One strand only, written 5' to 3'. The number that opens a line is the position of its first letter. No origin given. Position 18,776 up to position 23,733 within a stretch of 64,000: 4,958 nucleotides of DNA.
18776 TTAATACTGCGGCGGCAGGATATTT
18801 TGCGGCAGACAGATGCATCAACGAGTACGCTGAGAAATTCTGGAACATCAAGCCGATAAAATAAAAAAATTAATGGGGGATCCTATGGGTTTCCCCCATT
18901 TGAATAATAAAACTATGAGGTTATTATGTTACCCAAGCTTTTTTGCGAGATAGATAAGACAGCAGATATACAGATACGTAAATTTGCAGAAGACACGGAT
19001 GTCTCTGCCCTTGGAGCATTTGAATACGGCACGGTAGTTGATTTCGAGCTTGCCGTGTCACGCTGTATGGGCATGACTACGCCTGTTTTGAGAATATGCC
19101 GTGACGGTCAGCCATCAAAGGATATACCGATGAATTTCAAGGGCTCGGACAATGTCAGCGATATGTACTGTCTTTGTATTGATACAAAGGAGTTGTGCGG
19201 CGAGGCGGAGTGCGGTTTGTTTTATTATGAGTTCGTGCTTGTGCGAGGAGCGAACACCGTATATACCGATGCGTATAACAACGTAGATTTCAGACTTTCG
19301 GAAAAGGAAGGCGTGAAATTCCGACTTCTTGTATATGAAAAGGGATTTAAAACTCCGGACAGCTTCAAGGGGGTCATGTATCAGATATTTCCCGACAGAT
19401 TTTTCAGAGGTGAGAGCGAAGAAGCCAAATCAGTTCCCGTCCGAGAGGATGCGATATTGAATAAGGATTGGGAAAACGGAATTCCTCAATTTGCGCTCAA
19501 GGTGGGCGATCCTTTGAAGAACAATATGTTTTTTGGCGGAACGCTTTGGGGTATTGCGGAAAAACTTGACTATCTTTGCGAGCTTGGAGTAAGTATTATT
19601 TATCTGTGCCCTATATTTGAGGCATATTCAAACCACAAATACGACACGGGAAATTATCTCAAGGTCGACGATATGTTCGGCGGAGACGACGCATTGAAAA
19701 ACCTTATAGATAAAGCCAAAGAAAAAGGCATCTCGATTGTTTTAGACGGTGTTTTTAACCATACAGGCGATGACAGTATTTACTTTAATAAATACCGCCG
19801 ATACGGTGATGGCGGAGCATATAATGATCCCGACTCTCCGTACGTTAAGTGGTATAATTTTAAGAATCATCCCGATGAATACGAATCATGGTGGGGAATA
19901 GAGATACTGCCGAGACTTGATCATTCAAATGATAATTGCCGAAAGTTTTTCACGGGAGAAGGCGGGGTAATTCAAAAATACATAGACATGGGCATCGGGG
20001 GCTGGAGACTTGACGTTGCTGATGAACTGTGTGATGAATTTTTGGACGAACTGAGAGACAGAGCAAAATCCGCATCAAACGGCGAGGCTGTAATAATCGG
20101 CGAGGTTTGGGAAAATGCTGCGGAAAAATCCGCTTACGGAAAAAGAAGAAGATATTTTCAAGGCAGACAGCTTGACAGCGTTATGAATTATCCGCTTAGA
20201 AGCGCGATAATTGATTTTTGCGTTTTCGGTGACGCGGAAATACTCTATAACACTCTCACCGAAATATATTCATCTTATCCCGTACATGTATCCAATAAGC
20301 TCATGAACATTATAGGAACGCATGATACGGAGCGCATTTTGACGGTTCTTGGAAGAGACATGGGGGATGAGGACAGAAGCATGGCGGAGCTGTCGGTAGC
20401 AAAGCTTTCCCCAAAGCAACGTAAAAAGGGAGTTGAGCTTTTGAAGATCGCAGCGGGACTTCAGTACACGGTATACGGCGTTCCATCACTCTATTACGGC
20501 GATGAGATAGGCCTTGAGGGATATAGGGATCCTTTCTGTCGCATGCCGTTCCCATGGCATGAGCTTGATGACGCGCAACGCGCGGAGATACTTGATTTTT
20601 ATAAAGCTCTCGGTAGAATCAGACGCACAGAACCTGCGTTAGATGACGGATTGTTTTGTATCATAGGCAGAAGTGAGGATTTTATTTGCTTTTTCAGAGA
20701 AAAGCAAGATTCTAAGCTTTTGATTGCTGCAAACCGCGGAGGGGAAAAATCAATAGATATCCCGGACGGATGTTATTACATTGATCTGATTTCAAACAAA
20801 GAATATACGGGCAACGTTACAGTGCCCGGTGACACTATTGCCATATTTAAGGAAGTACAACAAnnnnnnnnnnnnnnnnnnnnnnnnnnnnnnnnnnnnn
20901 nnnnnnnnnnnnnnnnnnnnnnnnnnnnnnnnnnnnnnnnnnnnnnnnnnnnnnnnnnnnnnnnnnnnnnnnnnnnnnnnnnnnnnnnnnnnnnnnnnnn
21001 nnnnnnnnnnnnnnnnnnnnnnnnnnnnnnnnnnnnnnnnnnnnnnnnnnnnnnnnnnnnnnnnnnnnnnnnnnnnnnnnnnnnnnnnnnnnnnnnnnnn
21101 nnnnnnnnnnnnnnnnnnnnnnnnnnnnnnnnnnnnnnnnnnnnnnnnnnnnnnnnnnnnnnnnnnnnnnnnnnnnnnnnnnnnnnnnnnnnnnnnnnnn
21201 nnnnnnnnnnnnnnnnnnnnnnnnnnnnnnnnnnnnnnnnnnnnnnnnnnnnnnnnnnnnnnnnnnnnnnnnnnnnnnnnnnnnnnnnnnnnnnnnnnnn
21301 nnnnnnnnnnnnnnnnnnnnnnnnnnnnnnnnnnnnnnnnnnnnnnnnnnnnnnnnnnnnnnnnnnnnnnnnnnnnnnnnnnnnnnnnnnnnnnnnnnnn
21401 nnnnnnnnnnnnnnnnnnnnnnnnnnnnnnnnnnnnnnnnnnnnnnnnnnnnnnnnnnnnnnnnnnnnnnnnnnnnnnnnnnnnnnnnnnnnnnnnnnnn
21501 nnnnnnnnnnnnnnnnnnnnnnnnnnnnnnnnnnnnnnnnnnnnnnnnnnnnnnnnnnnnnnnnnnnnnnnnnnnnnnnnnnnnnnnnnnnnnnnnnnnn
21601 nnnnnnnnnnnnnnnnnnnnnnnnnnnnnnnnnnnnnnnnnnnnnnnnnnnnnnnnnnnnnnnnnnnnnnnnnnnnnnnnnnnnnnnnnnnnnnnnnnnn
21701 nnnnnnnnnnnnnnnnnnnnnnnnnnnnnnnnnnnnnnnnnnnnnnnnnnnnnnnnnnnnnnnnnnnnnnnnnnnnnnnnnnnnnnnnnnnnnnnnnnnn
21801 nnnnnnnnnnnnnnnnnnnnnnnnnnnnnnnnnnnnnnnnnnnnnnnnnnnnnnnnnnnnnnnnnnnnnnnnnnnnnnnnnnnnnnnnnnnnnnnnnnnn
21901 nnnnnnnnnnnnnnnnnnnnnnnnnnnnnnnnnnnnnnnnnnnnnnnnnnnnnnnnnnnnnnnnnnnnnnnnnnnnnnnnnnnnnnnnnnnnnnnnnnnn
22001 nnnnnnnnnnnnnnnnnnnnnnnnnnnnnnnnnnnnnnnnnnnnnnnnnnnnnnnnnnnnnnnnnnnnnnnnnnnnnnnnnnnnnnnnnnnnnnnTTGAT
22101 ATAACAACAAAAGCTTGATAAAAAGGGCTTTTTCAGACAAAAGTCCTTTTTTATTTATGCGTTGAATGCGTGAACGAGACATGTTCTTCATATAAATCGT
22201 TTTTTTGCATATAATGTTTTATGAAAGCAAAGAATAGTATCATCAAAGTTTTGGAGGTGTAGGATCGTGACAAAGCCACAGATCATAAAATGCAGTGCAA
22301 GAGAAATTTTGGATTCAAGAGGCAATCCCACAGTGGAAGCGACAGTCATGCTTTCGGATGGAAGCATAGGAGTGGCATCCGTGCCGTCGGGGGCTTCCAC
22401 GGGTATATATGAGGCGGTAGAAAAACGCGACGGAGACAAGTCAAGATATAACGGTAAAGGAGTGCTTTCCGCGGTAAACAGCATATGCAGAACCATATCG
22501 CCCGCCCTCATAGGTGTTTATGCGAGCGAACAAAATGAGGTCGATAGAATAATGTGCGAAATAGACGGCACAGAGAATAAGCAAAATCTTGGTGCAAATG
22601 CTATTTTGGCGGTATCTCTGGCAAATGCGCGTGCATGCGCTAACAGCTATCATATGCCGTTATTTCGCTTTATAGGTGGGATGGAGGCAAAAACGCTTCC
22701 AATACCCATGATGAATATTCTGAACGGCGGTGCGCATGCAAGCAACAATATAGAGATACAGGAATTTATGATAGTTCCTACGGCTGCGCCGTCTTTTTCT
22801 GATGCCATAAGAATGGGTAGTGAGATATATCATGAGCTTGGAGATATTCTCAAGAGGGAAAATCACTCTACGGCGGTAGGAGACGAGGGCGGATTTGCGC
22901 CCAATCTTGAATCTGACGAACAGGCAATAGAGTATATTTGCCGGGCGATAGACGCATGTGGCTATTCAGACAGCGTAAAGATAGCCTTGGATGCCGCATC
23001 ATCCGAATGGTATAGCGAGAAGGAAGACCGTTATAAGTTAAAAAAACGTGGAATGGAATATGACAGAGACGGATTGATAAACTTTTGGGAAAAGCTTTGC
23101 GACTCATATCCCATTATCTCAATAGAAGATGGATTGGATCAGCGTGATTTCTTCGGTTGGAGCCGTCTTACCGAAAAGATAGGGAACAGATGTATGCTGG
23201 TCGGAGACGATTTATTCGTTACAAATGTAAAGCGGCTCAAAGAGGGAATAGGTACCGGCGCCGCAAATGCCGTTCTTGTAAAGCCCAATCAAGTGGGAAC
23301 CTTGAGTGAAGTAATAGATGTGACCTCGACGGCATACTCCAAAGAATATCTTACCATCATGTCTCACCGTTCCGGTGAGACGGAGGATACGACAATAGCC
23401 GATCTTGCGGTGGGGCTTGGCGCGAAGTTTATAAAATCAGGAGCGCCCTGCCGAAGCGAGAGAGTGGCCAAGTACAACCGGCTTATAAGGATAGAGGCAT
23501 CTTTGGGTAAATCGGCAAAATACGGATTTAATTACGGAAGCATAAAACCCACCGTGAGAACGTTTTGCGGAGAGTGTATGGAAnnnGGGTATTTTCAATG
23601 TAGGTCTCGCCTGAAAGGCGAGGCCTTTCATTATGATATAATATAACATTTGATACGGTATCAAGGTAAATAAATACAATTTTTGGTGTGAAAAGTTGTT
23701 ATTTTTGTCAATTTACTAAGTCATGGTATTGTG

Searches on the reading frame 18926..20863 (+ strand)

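Call 21: search_protein_families(library=pfam, proteins=[window:18926-20863:+], max_evalue=0.01)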
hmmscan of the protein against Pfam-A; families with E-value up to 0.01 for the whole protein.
window:18926-20863:+ (646 aa): 2 families
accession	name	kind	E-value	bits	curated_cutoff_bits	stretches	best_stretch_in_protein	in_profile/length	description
PF00128.31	Alpha-amylase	-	2e-54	186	22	1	153-542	1-361/446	Alpha amylase, catalytic domain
PF18952.6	DUF5696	-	0.0031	16.5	25.6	1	240-291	299-350/612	Family of unknown function (DUF5696)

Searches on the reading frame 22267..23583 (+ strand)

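Call 21: search_protein_families(library=pfam, proteins=[window:22267-23583:+], max_evalue=0.01)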
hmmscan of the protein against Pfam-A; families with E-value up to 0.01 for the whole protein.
window:22267-23583:+ (439 aa): 2 families
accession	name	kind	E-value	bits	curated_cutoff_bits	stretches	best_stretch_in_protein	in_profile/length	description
PF00113.28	Enolase_C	-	6.4e-115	383.9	21.5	1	142-419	2-287/296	Enolase, C-terminal TIM barrel domain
PF03952.21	Enolase_N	-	7.9e-55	185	35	1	6-136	1-131/131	Enolase, N-terminal domain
